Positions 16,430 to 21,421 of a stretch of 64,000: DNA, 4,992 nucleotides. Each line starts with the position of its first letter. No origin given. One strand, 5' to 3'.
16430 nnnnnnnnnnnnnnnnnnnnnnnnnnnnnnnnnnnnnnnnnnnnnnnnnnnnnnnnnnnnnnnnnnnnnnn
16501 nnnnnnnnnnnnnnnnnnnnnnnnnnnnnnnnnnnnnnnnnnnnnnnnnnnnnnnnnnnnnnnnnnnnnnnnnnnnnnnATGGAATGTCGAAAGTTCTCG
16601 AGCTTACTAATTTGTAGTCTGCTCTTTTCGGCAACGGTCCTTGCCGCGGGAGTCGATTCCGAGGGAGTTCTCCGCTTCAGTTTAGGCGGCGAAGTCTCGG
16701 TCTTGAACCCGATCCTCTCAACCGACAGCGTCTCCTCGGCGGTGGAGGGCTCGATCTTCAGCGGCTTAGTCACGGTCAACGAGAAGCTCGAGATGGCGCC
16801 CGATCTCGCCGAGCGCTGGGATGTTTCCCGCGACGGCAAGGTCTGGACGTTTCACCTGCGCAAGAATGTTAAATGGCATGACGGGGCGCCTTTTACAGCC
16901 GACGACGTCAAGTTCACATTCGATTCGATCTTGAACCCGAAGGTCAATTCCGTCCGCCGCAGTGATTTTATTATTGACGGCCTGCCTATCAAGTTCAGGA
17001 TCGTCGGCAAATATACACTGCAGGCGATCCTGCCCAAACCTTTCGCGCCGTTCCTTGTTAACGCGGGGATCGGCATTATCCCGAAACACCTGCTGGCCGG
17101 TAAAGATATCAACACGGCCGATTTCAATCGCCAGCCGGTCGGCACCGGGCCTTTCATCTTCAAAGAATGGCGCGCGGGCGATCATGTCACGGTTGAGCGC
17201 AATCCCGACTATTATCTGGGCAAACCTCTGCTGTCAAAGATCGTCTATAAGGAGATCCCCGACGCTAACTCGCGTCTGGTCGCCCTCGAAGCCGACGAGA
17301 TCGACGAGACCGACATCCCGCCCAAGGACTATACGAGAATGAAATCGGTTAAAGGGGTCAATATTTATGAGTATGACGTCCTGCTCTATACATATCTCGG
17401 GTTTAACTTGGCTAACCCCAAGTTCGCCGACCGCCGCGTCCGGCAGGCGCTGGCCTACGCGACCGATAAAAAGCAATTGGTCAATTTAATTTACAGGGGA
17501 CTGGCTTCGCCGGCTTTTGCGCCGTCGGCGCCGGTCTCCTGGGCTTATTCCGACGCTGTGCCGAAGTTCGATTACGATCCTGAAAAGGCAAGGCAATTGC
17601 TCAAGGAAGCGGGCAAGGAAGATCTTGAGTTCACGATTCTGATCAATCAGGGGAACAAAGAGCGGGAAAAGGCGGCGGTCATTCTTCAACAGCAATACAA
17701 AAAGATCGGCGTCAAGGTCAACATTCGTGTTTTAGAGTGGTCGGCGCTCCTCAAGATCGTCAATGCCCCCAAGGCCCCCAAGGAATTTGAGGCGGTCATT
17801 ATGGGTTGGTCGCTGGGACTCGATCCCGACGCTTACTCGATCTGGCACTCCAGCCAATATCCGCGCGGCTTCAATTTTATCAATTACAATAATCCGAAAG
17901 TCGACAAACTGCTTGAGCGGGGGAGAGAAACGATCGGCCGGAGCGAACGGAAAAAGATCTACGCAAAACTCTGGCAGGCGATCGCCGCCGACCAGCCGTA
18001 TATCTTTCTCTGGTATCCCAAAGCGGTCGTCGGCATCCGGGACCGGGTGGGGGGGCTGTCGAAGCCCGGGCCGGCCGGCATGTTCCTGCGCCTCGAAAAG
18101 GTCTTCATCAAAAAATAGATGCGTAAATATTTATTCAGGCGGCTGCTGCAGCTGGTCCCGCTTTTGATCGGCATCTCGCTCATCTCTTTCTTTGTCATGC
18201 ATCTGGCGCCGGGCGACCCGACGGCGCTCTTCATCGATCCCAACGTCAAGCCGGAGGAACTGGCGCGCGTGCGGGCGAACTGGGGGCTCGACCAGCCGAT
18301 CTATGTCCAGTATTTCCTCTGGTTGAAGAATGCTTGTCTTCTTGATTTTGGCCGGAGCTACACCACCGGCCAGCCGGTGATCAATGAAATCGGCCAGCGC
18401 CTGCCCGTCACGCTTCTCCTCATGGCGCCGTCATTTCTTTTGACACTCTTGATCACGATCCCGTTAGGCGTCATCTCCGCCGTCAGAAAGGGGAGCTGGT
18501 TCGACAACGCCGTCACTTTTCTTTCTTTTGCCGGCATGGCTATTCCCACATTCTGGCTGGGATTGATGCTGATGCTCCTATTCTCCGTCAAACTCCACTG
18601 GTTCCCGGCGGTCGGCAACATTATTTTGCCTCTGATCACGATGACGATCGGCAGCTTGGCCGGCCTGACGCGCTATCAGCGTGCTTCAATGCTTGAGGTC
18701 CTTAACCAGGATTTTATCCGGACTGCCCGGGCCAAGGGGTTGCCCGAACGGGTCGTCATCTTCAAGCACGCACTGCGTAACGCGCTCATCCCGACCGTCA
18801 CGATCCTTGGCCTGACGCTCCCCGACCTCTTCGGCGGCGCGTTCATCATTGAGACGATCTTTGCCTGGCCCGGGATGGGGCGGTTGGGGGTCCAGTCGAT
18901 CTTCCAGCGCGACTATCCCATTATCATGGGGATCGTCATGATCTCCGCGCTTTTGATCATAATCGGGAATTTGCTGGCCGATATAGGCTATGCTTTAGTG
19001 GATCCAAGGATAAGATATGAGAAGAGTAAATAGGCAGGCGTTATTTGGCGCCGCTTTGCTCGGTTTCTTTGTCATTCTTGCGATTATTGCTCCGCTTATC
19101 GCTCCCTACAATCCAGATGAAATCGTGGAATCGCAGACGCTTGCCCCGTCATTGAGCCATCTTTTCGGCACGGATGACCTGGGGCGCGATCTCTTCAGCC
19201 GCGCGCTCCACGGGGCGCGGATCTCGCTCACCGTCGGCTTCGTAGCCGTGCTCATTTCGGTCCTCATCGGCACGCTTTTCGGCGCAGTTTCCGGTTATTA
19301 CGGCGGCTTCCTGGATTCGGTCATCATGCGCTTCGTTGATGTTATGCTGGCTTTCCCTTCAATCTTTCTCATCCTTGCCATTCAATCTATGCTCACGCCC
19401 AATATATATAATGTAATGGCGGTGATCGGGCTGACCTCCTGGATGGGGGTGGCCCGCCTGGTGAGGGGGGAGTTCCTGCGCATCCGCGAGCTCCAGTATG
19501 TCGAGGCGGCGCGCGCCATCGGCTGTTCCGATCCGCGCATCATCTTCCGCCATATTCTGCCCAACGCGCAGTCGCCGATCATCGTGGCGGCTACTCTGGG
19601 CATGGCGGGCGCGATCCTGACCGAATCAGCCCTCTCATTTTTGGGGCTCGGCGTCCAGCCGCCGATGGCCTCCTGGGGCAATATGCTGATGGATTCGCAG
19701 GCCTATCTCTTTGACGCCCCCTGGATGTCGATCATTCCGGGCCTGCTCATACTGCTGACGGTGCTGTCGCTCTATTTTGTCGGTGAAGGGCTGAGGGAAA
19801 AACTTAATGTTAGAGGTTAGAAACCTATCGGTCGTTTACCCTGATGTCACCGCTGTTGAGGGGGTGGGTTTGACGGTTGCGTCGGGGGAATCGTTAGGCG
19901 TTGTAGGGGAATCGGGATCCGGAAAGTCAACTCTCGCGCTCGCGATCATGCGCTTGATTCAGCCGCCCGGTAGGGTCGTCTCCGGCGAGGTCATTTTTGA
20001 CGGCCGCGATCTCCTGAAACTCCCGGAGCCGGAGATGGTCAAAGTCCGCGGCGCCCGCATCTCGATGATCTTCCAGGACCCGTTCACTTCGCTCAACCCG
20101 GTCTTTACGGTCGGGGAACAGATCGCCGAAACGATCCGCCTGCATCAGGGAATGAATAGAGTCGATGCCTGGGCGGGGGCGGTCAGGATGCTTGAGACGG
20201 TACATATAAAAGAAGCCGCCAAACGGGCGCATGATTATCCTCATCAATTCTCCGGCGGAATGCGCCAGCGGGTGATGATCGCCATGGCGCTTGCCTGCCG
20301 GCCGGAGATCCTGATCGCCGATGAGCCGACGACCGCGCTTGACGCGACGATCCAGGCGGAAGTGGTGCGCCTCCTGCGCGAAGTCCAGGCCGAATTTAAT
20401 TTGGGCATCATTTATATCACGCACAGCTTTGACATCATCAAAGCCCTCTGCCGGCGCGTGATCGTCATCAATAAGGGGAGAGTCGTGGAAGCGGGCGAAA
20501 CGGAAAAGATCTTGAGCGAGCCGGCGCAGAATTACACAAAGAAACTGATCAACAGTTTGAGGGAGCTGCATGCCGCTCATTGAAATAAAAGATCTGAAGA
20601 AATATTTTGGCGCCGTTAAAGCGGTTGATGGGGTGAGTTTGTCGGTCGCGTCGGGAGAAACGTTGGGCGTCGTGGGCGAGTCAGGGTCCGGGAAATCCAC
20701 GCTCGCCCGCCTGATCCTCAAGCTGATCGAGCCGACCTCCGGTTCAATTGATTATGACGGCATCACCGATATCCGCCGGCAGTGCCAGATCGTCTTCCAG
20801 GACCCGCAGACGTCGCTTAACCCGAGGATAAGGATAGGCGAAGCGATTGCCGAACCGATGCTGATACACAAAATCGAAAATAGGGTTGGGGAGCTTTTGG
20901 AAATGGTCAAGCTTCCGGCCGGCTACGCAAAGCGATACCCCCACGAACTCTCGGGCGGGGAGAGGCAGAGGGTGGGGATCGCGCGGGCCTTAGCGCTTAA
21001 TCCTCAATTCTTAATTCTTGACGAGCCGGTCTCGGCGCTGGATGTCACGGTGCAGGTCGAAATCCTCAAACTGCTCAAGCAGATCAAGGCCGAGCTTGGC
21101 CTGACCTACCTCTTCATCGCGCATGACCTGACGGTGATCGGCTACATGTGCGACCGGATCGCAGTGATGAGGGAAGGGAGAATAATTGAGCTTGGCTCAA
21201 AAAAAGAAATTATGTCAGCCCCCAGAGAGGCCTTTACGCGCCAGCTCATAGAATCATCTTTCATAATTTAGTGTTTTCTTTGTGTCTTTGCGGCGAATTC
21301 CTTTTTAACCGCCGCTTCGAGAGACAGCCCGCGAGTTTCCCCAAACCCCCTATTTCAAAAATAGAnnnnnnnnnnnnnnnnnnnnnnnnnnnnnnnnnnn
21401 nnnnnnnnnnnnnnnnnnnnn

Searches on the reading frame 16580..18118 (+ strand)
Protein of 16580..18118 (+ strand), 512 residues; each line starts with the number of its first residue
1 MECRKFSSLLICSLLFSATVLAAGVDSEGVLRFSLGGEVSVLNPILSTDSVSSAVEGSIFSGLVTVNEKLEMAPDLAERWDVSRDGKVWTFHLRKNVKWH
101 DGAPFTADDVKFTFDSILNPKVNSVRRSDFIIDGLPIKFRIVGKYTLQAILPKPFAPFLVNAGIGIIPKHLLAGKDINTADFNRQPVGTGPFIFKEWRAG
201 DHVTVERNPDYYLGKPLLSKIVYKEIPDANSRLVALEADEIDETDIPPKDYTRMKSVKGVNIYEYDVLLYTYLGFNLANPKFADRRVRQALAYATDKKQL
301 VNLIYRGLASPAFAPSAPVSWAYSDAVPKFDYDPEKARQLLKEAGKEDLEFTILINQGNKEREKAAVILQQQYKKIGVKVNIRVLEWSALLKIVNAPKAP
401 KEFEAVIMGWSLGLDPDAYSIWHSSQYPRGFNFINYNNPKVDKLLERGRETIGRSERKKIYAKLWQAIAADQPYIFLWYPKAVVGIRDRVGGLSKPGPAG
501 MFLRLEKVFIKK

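Call 14: search_protein_families(library=pfam, proteins=[window:16580-18118:+], max_evalue=0.001)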
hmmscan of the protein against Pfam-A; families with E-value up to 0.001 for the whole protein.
window:16580-18118:+ (512 aa): 1 family
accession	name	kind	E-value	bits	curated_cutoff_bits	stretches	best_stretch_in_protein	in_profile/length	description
PF00496.27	SBP_bac_5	-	2.5e-102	343.2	32.4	1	72-423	2-360/368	Bacterial extracellular solute-binding proteins, family 5 Middle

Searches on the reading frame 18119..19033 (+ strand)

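Call 14: search_protein_families(library=pfam, proteins=[window:18119-19033:+], max_evalue=0.001)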
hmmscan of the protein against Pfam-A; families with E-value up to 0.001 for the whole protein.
window:18119-19033:+ (304 aa): 2 families
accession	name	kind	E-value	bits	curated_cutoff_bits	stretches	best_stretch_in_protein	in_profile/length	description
PF00528.27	BPD_transp_1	-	2e-46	158.5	26.4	1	114-299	2-183/184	Binding-protein-dependent transport system inner membrane component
PF19300.4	BPD_transp_1_N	-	1.9e-16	60.7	23.8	1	1-101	1-113/114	Binding-prot-dependent transport system membrane comp, N-term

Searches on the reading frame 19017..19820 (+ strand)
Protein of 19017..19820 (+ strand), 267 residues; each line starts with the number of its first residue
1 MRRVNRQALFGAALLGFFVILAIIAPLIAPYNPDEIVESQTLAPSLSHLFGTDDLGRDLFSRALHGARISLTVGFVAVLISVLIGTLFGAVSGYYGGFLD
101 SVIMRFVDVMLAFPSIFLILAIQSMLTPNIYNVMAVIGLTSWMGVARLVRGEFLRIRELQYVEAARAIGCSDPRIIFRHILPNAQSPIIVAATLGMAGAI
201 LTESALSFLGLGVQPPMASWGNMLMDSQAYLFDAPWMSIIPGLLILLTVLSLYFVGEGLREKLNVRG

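Call 14: search_protein_families(library=pfam, proteins=[window:19017-19820:+], max_evalue=0.001)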
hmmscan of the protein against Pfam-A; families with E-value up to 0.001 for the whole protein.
window:19017-19820:+ (267 aa): 2 families
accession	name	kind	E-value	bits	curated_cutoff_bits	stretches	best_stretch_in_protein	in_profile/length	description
PF00528.27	BPD_transp_1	-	3.1e-30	105.7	26.4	1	85-257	1-176/184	Binding-protein-dependent transport system inner membrane component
PF12911.12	OppC_N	-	8.5e-09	35.6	23.9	1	5-43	13-51/53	N-terminal TM domain of oligopeptide transport permease C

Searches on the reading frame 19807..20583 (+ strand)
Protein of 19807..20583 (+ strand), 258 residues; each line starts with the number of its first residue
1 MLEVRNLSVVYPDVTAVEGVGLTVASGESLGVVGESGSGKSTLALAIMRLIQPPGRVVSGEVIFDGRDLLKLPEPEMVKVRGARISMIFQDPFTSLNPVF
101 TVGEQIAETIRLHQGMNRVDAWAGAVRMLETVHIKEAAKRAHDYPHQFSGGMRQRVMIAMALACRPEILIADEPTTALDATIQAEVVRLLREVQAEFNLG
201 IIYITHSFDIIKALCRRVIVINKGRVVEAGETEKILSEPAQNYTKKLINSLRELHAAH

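Call 14: search_protein_families(library=pfam, proteins=[window:19807-20583:+], max_evalue=0.001)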
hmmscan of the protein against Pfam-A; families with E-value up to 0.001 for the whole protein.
window:19807-20583:+ (258 aa): 6 families
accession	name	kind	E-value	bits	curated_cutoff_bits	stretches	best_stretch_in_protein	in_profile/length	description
PF00005.33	ABC_tran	-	8.8e-32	111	25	1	18-176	2-137/137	ABC transporter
PF13304.12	AAA_21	-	6.3e-07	30.2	27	1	140-207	230-299/304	AAA domain, putative AbiEii toxin, Type IV TA system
PF02463.25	SMC_N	-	4.1e-05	23.6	40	1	31-212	28-203/220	RecF/RecN/SMC N terminal domain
PF08352.17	oligo_HPY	-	9.7e-05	23.1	27.1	1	227-256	1-30/65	Oligopeptide/dipeptide transporter, C-terminal region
PF13555.12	AAA_29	-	0.00019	21.5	27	1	29-56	24-51/61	P-loop containing region of AAA domain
PF13191.12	AAA_16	-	0.00096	20.1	32.6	0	26-60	21-58/167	AAA ATPase domain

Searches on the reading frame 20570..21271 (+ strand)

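Call 14: search_protein_families(library=pfam, proteins=[window:20570-21271:+], max_evalue=0.001)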
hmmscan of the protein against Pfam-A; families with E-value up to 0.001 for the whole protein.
window:20570-21271:+ (233 aa): 3 families
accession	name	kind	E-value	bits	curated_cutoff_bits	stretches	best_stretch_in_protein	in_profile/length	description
PF00005.33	ABC_tran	-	2.5e-32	112.8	25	1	20-154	2-136/137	ABC transporter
PF13304.12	AAA_21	-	4.1e-05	24.2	27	0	119-174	230-288/304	AAA domain, putative AbiEii toxin, Type IV TA system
PF02463.25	SMC_N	-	0.00064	19.7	40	0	123-175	133-189/220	RecF/RecN/SMC N terminal domain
